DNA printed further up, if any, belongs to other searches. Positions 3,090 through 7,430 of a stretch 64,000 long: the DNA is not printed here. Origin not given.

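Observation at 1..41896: An unassigned extreme-C-terminal module of about 110 aa is shared by seven otherwise unrelated secreted proteins within 42 kb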

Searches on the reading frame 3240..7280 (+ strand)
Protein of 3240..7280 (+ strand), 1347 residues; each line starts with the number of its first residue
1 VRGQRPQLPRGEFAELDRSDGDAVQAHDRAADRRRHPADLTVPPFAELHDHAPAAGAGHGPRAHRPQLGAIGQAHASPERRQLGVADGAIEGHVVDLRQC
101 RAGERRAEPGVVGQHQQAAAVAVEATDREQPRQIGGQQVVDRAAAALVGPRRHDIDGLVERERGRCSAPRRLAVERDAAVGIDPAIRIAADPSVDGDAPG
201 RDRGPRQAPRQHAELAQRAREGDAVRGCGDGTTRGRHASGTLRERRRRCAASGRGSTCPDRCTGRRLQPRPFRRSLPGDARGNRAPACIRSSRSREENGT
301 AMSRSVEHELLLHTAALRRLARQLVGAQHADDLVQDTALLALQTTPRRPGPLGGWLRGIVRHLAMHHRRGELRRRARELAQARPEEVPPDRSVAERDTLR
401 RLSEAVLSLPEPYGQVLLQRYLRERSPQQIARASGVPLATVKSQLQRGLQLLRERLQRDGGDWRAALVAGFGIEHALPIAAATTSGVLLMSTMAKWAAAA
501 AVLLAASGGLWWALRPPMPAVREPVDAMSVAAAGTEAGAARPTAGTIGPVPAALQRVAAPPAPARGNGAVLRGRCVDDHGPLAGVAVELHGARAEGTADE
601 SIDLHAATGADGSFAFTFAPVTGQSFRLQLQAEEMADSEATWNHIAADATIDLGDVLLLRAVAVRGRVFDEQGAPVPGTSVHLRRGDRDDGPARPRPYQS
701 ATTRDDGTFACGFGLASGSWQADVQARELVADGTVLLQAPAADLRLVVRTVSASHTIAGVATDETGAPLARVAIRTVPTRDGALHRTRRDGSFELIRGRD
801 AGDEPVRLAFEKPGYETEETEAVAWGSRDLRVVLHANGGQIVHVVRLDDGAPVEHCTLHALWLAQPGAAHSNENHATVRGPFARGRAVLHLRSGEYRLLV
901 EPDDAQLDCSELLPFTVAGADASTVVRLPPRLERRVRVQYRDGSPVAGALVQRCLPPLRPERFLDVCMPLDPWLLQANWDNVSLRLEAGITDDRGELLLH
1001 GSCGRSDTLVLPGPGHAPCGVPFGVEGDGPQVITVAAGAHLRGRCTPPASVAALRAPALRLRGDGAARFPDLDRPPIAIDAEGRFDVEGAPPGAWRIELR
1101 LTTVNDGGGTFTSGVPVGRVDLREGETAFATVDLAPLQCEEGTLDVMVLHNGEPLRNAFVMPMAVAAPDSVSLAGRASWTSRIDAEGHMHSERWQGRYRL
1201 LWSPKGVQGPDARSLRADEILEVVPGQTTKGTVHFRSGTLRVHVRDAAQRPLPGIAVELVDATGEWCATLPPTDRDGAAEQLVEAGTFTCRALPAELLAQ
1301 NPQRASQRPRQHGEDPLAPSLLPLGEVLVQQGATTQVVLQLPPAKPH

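Call 22: search_protein_families(library=pfam, proteins=[window:3240-7280:+], max_evalue=0.001)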
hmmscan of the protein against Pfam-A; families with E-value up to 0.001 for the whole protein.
window:3240-7280:+ (1347 aa): 9 families
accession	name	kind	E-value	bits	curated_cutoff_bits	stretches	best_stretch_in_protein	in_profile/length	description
PF13620.12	CarboxypepD_reg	-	1.2e-21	77.3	32.3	1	664-727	2-57/82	Carboxypeptidase regulatory-like domain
PF25020.1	TTR_TEN1-4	-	1.9e-09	37.8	27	0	755-821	7-70/86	Teneurin TTR-like domain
PF08281.18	Sigma70_r4_2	-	2.1e-09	37.3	25.7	1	400-452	2-54/54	Sigma-70, region 4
PF02369.22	Big_1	-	2.6e-07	31.1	34.9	0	1239-1280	20-63/93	Bacterial Ig-like domain (group 1)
PF04542.20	Sigma70_r2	-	5e-06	26.7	24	1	315-371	7-68/71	Sigma-70 region 2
PF04545.22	Sigma70_r4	-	1.1e-05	25.3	24.1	1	409-454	5-50/50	Sigma-70, region 4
PF13715.12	CarbopepD_reg_2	-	0.00049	20.5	32.2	0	758-825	2-65/88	CarboxypepD_reg-like domain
PF00775.27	Dioxygenase_C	-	0.00057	19.8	27.3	0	662-687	30-55/182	Dioxygenase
PF10670.15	DUF4198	-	0.00082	20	34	0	567-618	145-195/209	Domain of unknown function (DUF4198)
